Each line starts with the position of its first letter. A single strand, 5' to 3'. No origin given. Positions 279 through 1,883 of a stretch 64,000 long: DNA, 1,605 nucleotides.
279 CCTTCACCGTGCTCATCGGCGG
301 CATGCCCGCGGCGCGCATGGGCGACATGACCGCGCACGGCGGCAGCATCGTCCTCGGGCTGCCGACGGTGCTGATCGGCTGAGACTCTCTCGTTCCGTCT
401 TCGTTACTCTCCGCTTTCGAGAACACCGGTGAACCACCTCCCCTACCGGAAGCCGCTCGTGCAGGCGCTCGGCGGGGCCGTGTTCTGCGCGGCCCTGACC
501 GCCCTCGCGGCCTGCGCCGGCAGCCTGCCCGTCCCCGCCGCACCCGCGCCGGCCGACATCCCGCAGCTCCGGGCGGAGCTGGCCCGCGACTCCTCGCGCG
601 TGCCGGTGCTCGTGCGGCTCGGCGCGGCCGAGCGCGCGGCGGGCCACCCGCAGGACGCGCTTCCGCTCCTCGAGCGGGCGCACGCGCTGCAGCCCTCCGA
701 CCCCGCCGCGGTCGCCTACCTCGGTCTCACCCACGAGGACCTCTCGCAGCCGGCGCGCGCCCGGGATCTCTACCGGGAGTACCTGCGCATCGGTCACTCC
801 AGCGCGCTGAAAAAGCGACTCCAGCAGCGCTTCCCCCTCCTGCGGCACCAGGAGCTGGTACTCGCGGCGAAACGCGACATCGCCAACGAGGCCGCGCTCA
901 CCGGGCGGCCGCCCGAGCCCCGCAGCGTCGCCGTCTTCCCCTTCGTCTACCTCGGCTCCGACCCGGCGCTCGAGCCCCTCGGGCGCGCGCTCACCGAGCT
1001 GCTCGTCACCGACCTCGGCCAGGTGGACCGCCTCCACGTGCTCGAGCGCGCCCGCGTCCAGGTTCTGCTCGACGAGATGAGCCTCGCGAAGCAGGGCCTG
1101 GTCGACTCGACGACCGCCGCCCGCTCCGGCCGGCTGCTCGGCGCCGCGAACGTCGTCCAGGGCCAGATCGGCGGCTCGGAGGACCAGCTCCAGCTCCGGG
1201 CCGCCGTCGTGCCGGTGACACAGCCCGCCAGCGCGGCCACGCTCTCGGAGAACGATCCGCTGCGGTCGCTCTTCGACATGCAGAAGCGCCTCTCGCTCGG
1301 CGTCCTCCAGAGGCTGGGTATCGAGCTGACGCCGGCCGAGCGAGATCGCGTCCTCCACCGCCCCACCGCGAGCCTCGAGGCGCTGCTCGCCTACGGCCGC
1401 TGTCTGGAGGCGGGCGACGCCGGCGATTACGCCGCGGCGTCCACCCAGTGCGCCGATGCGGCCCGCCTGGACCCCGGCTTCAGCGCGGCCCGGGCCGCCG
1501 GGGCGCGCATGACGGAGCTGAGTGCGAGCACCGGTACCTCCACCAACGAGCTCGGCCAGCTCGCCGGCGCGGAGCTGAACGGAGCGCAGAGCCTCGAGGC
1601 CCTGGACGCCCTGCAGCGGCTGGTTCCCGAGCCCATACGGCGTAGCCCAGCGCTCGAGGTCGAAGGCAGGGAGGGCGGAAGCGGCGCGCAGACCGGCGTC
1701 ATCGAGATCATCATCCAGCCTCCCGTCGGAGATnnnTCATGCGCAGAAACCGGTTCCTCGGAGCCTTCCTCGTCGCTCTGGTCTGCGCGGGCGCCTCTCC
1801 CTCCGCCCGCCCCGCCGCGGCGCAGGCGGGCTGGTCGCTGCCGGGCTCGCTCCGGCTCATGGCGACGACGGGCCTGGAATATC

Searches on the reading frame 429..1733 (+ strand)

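Call 24: search_protein_families(library=pfam, proteins=[window:429-1733:+], max_evalue=0.0001)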
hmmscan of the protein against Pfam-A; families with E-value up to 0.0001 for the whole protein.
window:429-1733:+ (435 aa): 5 families
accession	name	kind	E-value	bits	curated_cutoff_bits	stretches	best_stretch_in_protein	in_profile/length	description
PF13428.12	TPR_14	-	1.2e-07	32.1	23.5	1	61-99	4-42/44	Tetratricopeptide repeat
PF07719.23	TPR_2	-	2.2e-07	30.9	27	0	60-91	3-34/34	Tetratricopeptide repeat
PF03783.19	CsgG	-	5.1e-07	29.6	20.8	1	184-247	36-98/210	Curli production assembly/transport component CsgG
PF13432.12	TPR_16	-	3.5e-06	27.8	32.7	1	64-122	3-61/65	Tetratricopeptide repeat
PF14559.12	TPR_19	-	3.4e-05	24.5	25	0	70-124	3-57/68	Tetratricopeptide repeat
